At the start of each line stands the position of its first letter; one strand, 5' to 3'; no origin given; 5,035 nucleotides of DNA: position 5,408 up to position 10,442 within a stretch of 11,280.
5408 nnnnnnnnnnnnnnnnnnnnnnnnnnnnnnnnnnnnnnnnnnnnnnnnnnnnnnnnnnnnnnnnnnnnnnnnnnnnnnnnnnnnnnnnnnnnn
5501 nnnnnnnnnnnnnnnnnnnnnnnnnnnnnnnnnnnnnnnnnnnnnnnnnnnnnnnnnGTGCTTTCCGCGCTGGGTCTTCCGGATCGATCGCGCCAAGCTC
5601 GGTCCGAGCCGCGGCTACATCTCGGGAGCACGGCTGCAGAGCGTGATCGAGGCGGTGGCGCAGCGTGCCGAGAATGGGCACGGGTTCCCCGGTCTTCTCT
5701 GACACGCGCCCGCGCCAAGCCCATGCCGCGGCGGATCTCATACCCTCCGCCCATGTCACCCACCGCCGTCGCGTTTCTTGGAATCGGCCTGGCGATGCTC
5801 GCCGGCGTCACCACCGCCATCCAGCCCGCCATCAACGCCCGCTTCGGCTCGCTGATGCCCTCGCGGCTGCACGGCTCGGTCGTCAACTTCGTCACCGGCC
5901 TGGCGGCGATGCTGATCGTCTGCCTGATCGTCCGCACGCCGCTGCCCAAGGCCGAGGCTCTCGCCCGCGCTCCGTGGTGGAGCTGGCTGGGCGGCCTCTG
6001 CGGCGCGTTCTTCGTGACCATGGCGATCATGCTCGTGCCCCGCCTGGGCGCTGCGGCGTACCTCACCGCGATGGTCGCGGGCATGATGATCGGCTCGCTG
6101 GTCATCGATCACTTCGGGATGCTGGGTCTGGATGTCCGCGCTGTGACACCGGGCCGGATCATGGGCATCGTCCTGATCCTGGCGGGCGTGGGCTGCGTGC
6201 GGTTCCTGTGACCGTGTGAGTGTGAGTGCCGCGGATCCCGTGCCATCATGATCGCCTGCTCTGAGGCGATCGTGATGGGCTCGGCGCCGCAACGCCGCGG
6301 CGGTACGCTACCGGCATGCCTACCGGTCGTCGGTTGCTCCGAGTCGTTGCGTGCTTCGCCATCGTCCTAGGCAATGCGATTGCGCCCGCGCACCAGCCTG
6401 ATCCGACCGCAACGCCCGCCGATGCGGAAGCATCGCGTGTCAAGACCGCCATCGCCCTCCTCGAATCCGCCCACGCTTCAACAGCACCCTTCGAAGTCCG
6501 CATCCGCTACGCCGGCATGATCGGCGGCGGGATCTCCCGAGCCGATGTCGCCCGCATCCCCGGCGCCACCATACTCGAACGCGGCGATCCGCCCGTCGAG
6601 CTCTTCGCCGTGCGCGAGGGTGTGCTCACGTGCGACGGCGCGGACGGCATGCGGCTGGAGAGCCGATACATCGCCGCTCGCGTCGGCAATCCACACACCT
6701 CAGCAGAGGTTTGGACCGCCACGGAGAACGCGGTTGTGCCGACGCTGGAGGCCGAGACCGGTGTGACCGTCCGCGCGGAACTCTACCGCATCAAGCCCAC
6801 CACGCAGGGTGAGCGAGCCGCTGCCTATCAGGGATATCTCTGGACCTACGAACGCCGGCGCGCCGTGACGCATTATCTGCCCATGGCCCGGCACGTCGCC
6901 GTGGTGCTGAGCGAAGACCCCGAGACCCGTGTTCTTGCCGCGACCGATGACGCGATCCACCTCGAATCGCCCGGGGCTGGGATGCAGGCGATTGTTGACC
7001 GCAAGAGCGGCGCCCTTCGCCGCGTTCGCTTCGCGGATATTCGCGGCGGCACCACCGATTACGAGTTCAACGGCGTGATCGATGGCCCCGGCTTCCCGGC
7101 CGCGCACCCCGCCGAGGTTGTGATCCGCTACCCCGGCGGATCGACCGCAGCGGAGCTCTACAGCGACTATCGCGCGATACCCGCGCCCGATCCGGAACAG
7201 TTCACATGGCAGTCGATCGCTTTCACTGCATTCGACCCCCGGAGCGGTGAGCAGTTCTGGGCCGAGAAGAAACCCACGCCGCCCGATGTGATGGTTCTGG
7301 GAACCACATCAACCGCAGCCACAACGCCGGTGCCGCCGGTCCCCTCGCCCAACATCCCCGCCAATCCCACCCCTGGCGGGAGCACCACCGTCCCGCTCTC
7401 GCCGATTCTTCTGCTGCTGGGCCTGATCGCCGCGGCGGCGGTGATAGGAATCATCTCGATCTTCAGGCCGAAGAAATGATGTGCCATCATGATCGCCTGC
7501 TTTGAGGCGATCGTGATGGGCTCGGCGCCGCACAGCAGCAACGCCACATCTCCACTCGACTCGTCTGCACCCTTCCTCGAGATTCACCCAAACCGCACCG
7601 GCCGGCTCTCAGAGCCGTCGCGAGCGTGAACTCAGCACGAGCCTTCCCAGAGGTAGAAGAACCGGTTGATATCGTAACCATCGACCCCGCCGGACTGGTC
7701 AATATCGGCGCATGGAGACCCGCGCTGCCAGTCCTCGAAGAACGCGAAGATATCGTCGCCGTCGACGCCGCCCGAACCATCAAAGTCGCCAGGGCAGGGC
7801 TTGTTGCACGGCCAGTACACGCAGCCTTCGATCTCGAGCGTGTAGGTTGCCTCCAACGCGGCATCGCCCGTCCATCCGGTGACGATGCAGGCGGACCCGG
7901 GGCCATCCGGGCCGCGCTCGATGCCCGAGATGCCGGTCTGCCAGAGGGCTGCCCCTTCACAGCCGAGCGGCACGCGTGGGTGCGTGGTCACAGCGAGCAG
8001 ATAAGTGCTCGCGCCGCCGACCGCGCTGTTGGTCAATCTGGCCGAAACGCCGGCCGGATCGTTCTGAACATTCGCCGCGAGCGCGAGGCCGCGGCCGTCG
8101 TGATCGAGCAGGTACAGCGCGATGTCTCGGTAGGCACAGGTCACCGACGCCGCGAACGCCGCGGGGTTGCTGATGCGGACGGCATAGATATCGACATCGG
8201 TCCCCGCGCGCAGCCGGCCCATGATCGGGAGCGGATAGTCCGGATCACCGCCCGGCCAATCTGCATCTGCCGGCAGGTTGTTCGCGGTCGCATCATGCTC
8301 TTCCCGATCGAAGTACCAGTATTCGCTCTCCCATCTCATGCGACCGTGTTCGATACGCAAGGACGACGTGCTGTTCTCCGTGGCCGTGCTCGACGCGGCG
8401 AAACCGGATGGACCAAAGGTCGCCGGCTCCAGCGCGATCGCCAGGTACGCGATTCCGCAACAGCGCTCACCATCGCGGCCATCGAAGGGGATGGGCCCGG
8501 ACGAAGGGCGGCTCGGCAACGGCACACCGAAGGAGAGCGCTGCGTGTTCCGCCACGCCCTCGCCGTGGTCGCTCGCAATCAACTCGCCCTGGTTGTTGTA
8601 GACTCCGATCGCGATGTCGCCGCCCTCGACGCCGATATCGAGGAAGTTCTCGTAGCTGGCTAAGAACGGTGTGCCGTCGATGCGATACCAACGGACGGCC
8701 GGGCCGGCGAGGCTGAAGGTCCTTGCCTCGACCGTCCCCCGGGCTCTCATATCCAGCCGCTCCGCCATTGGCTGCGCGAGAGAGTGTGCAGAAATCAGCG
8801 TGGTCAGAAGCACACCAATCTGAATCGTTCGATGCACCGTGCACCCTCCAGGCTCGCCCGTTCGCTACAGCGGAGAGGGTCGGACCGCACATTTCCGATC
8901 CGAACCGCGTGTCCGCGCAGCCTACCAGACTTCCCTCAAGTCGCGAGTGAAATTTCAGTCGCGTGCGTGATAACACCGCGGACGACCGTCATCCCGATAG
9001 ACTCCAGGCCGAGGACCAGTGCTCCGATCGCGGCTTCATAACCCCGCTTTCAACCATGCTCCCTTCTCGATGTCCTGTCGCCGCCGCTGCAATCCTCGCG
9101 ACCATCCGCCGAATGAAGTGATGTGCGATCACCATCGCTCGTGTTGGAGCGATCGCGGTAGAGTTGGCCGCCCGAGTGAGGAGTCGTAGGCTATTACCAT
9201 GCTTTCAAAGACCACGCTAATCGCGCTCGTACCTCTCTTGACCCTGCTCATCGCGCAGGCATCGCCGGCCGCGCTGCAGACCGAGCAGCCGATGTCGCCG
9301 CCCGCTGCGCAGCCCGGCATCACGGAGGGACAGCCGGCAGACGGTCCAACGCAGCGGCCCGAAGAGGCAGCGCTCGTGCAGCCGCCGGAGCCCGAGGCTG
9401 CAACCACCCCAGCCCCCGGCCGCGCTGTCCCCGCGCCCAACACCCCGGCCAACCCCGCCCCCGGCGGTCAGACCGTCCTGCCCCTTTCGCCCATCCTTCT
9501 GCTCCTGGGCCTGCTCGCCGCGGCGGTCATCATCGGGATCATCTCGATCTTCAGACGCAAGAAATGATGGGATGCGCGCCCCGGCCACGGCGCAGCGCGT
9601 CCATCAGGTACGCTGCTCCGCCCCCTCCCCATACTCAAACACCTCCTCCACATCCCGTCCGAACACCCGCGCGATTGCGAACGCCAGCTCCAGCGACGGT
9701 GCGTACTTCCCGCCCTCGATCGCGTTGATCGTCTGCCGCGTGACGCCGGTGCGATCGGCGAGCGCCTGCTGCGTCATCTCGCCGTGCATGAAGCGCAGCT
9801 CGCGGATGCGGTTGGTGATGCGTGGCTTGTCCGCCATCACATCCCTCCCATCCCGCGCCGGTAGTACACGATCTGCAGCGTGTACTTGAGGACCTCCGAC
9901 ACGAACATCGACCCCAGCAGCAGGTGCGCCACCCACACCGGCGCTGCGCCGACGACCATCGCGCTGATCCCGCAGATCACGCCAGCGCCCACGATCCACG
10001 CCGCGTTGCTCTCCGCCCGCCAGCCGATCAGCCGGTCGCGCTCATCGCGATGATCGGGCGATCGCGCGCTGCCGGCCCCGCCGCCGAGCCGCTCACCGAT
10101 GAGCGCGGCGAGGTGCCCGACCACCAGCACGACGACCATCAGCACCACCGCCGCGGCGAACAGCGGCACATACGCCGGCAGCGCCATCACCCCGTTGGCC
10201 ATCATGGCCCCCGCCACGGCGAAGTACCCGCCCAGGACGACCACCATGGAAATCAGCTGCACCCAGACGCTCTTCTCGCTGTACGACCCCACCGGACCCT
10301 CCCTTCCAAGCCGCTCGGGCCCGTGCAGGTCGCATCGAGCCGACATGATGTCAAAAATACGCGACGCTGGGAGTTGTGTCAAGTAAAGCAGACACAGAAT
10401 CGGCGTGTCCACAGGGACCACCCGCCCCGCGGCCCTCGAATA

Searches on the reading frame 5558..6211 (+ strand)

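Call 14: search_protein_families(library=pfam, proteins=[window:5558-6211:+], max_evalue=0.01)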
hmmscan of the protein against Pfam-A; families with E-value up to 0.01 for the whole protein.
window:5558-6211:+ (217 aa): 1 family
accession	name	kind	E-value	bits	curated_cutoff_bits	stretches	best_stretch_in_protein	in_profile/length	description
PF04657.19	DMT_YdcZ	-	4.3e-40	137.7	24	1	76-211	3-138/140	Putative inner membrane exporter, YdcZ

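Call 61: search_protein_families(library=pfam, proteins=[window:5558-6211:+], max_evalue=10)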
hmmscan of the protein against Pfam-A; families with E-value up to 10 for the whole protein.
window:5558-6211:+ (217 aa): 2 families
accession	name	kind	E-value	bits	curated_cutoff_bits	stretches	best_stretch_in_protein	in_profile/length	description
PF04657.19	DMT_YdcZ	-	4.3e-40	137.7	24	1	76-211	3-138/140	Putative inner membrane exporter, YdcZ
PF06570.16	DUF1129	-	1.2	9.1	29.1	1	91-166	98-172/207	Protein of unknown function (DUF1129)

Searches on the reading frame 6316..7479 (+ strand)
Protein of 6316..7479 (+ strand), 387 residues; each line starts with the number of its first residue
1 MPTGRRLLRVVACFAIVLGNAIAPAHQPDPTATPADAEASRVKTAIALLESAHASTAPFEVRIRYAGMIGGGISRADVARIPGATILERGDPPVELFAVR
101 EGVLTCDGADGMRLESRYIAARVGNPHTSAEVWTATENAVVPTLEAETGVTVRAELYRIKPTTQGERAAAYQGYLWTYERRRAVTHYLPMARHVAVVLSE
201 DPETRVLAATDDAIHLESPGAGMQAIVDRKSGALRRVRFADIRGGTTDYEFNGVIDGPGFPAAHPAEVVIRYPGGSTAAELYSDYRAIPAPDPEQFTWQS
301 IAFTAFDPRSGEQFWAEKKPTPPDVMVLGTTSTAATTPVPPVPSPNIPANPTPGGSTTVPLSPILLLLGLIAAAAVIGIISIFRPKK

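Call 4: search_protein_families(library=ncbifam, proteins=[window:6316-7479:+], max_evalue=10)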
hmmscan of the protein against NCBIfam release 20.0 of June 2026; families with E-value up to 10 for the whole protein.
window:6316-7479:+ (387 aa): 0 families

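Call 5: search_protein_families(library=pfam, proteins=[window:6316-7479:+], max_evalue=10)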
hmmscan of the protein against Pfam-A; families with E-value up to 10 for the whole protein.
window:6316-7479:+ (387 aa): 0 families

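Call 11: find_encoding_contigs(protein=window:6316-7479:+, flank=10000, max_places=6)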
Protein window:6316-7479:+ (387 aa): 1 contig read that carries it; 1 place shown.
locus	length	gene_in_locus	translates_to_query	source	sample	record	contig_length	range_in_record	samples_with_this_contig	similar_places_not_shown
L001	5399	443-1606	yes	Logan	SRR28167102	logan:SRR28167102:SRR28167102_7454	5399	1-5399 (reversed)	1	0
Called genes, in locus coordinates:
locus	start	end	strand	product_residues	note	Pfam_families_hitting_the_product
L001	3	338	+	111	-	?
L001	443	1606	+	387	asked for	-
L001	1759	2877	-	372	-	-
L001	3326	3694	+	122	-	-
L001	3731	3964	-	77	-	PF12844:HTH_19 (weak), PF13560:HTH_31, PF01381:HTH_3, PF13443:HTH_26 (weak)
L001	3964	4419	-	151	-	-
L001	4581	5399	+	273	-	?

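Call 23: list_cluster_members(proteins=[window:6316-7479:+, window:9199-9567:+, window:7632-8837:-])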
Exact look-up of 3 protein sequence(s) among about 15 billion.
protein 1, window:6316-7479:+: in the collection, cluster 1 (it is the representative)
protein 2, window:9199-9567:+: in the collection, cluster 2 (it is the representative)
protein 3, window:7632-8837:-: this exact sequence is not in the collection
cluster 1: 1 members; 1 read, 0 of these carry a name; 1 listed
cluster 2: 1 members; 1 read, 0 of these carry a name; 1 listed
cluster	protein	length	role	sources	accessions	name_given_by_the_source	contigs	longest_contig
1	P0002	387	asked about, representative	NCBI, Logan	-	-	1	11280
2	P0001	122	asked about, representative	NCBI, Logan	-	-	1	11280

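Call 24: find_homologous_proteins(query=window:6316-7479:+, max_evalue=1)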
Query window:6316-7479:+ (387 aa): 1 proteins with E <= 1 among 8000 candidates.
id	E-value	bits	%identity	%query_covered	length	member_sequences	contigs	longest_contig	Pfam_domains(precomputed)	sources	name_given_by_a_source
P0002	9.0e-252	853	100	100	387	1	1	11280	-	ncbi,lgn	-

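Call 45: predict_structure(protein=window:6388-7320:+)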
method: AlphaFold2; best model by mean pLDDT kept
length: 311 residues; sequences in the alignment: 1
mean_pLDDT: 35.6   pTM: 0.26
mean pLDDT of the five models: 35.6, 32.3, 31.4, 30.8, 30.7
residues with pLDDT >= 90: 0; 70-90: 4; 50-70: 44; < 50: 263
segments of 3 or more residues with pLDDT < 50: 1-6, 10-12, 14-16, 28-179, 216-311
pLDDT, mean of each block of 10 residues (from residue 1): 46 48 49 36 32 37 30 31 32 32 28 29 25 26 28 25 23 39 63 65 58 50 41 27 28 31 28 28 33 30 25 28
secondary structure, 60 per line:
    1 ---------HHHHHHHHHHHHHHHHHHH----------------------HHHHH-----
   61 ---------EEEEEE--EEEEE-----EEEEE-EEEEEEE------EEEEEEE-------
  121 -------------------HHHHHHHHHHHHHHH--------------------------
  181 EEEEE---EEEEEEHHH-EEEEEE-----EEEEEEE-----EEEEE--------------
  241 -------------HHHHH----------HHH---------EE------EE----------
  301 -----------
elements in order: H10-28 H51-55 E70-75 E78-82 E88-92 E94-100 E107-113 H140-154 E181-185 E189-194 E199-204 E210-216 E222-226 H254-258

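Call 58: search_protein_families(library=phrogs, proteins=[window:6316-7479:+], max_evalue=0.01)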
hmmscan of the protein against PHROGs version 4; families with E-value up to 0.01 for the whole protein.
window:6316-7479:+ (387 aa): 0 families

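Call 59: search_solved_structures(query=window:6316-7479:+, max_evalue=1)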
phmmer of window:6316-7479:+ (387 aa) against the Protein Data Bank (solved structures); distinct sequences matched with E-value up to 1: 3.
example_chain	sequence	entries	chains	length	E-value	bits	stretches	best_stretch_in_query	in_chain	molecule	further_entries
7aor_a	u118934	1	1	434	0.38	13.2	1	236-307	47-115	Ribosomal_S5_C domain-containing protein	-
9hny_CE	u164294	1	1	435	0.48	12.8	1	236-307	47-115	Small ribosomal subunit protein uS5 C-terminal domain-containing protein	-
6hiv_CE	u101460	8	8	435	0.48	12.8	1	236-307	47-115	uS55m | uS5m | mS55m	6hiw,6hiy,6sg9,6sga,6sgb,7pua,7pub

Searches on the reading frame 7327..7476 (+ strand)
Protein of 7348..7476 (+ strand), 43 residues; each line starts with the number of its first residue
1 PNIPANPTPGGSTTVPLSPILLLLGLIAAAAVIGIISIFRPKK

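Call 4: search_protein_families(library=ncbifam, proteins=[window:7348-7476:+], max_evalue=10)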
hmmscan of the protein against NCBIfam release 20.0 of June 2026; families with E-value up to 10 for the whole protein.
seq(43 aa): 0 families

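Call 5: search_protein_families(library=pfam, proteins=[window:7348-7476:+], max_evalue=10)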
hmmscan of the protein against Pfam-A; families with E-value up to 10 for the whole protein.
seq(43 aa): 0 families

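Call 10: find_homologous_proteins(query=A2, max_evalue=10)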
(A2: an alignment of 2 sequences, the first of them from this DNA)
Query A2 (2 sequences): 75 candidates shared short words with the query, none scored E <= 10.

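Call 12: find_related_loci(query=A2, collection=genome_contigs, flank=10000)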
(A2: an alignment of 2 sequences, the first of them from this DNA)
Query A2 (50 aa) in genome_contigs; peptide patterns used: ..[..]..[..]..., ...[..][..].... (x = any residue, [..] = any of these).
340 stretches matched a pattern, but none encodes a relative of the query by tblastn (E <= 1e-3).

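Call 21: search_protein_representatives(alignment_id=A2)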
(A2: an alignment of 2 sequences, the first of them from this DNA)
Query: 2 sequences, 50 profile positions. Proteins with E-value up to 0.001 (for the whole library): 2; up to 1e-10: 2; up to 1e-30: 0. The best 2 are listed.
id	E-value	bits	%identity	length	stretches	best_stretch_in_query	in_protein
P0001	3.5e-27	110.1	-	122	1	1-50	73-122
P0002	1.0e-24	102.2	-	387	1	1-50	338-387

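Call 60: search_solved_structures(query=A2, max_evalue=10)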
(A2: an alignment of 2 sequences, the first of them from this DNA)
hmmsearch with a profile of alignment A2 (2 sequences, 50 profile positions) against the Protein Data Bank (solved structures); distinct sequences matched with E-value up to 10: 9.
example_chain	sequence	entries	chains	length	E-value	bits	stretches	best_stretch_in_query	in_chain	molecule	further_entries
8e9w_A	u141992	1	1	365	0.46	13.6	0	16-44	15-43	Muscarinic acetylcholine receptor M3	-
7mpa_A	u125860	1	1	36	0.94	12.6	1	23-42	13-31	Sarcoplasmic/endoplasmic reticulum calcium ATPase regulator DWORF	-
8rl0_A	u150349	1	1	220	1.1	12.4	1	5-39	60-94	Isochorismatase-like domain-containing protein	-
8e9z_A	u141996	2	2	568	1.7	11.8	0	16-44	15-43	Muscarinic acetylcholine receptor M3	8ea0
8e9y_A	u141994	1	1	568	1.7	11.8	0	16-44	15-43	Muscarinic acetylcholine receptor M3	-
4u15_A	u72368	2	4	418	6.5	9.9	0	17-44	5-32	Muscarinic acetylcholine receptor M3,Lysozyme,Muscarinic acetylcholine receptor M3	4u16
5zhp_A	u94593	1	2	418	6.5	9.9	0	17-44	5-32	Muscarinic acetylcholine receptor M3,Endolysin,Endolysin,Muscarinic acetylcholine receptor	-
4u14_A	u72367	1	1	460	8.4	9.6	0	17-44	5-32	Muscarinic acetylcholine receptor M3,Endolysin,Muscarinic acetylcholine receptor M3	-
4daj_A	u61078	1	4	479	9.1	9.4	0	17-44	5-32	Muscarinic acetylcholine receptor M3, Lysozyme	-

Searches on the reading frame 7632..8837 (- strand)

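Call 4: search_protein_families(library=ncbifam, proteins=[window:7632-8837:-], max_evalue=10)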
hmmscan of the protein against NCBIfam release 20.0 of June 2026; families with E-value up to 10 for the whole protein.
window:7632-8837:- (401 aa): 1 family
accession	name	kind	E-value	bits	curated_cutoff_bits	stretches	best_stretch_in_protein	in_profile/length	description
NF041540.1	dockerin_GC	domain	5.6e-07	29.9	29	1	348-401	1-67/67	GC-type dockerin domain-anchored protein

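Call 5: search_protein_families(library=pfam, proteins=[window:7632-8837:-], max_evalue=10)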
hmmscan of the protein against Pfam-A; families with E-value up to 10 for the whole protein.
window:7632-8837:- (401 aa): 0 families

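Call 58: search_protein_families(library=phrogs, proteins=[window:7632-8837:-], max_evalue=0.01)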
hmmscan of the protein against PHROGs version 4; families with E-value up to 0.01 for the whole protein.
window:7632-8837:- (401 aa): 0 families

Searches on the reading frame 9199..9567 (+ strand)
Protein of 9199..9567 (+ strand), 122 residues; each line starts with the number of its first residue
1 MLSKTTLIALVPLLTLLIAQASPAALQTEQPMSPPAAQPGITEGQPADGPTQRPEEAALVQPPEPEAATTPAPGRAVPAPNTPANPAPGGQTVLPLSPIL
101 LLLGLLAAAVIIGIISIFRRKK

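Call 4: search_protein_families(library=ncbifam, proteins=[window:9199-9567:+], max_evalue=10)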
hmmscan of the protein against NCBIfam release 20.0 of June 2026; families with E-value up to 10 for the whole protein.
window:9199-9567:+ (122 aa): 3 families
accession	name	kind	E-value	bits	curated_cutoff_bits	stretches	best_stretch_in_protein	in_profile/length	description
NF041738.1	GG_III-CTERM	domain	0.26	11.3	22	1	104-122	8-26/28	GGIII-like transmembrane region-containing protein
NF040486.1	SrfA_fam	subfamily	2.4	7.5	150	1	7-94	232-319/438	SrfA family protein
TIGR01167.1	LPXTG_anchor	domain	4.1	8.2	15.9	1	98-122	11-34/34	LPXTG cell wall anchor domain-containing protein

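Call 5: search_protein_families(library=pfam, proteins=[window:9199-9567:+], max_evalue=10)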
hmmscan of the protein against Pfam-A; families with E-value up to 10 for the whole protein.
window:9199-9567:+ (122 aa): 2 families
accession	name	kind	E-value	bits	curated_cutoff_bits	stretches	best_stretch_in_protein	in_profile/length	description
PF00746.26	Gram_pos_anchor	-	0.1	13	20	1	97-122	17-41/43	LPXTG cell wall anchor motif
PF19598.4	DUF6103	-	0.17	12.9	24.2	1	12-47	48-83/89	Family of unknown function (DUF6103)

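Call 58: search_protein_families(library=phrogs, proteins=[window:9199-9567:+], max_evalue=0.01)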
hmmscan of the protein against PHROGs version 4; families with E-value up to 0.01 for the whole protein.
window:9199-9567:+ (122 aa): 0 families

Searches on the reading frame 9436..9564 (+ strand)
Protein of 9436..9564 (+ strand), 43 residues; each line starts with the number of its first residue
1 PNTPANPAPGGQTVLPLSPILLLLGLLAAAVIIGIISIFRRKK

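Call 4: search_protein_families(library=ncbifam, proteins=[window:9436-9564:+], max_evalue=10)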
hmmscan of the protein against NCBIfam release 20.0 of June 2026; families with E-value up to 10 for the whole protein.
seq(43 aa): 4 families
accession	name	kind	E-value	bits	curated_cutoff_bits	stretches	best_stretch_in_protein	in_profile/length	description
TIGR01167.1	LPXTG_anchor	domain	0.028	15.1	15.9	1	19-43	11-34/34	LPXTG cell wall anchor domain-containing protein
NF041738.1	GG_III-CTERM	domain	0.047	13.6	22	1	25-43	8-26/28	GGIII-like transmembrane region-containing protein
NF033507.3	Loki-CTERM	subfamily_domain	0.078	13.3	19.9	1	19-43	5-25/27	Loki-CTERM sorting domain-containing protein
TIGR03024.1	arch_PEF_CTERM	domain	1.5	9.1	23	0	30-43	12-25/25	PEF-CTERM sorting domain-containing protein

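Call 5: search_protein_families(library=pfam, proteins=[window:9436-9564:+], max_evalue=10)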
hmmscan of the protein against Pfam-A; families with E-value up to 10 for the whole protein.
seq(43 aa): 1 family
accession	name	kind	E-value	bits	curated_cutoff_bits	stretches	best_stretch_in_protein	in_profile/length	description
PF00746.26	Gram_pos_anchor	-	0.013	15.9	20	1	18-43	17-41/43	LPXTG cell wall anchor motif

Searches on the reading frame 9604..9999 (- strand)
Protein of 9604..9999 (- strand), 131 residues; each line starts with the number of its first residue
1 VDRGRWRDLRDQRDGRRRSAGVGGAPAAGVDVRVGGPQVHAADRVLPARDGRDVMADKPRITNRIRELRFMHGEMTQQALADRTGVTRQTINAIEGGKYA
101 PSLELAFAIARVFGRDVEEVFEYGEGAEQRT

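Call 14: search_protein_families(library=pfam, proteins=[window:9604-9999:-], max_evalue=0.01)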
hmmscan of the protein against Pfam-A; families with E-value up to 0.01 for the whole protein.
window:9604-9999:- (131 aa): 10 families
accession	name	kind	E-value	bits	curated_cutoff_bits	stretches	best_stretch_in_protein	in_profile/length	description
PF01381.28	HTH_3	-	9.7e-14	51.6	23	1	72-119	7-54/55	Helix-turn-helix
PF13560.12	HTH_31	-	1.2e-08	35.5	27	1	64-120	5-61/64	Helix-turn-helix domain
PF12844.13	HTH_19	-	1.8e-06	28.2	30.2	1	63-114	2-52/64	Helix-turn-helix domain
PF13443.12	HTH_26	-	1.7e-05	25.4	22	1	74-123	10-60/63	Cro/C1-type HTH DNA-binding domain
PF13412.12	HTH_24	-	0.0018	18.3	21.9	0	73-93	16-36/48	Winged helix-turn-helix DNA-binding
PF04545.22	Sigma70_r4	-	0.0029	17.5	24.1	1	67-95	14-41/50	Sigma-70, region 4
PF13545.12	HTH_Crp_2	-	0.0051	17.2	27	1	74-93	22-41/70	Crp-like helix-turn-helix domain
PF08279.18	HTH_11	-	0.0055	17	25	1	72-91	13-32/55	HTH domain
PF12802.13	MarR_2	-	0.0061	17.1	27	1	72-93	17-39/61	MarR family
PF00392.27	GntR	-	0.0086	16.2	27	0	60-92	8-42/64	Bacterial regulatory proteins, gntR family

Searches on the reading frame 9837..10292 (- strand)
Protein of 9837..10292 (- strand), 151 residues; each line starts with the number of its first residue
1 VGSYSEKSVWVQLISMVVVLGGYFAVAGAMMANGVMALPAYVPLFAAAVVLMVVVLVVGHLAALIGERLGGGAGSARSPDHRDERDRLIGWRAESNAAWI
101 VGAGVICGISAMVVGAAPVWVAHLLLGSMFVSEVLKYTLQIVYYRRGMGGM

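Call 40: search_protein_families(library=ncbifam, proteins=[window:9837-10292:-], max_evalue=0.1)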
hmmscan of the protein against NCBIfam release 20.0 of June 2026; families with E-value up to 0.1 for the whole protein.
window:9837-10292:- (151 aa): 1 family
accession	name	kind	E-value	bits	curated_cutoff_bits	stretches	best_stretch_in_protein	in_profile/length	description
NF005565.0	PRK07235.1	subfamily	0.027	13.1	545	1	13-53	88-128/506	amidase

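Call 61: search_protein_families(library=pfam, proteins=[window:9837-10292:-], max_evalue=10)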
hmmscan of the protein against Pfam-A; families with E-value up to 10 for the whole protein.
window:9837-10292:- (151 aa): 3 families
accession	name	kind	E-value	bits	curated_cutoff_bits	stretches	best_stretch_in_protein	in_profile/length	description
PF11283.13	DUF3084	-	0.97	9.9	25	1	49-77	2-30/77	Protein of unknown function (DUF3084)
PF11837.13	INV_N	-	1.8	9.5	27.8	1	47-79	25-57/109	Beta-fructofuranosidase, N-terminal domain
PF07332.16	Phage_holin_3_6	-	2.2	8.8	28.4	1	17-67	43-91/116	Putative Actinobacterial Holin-X, holin superfamily III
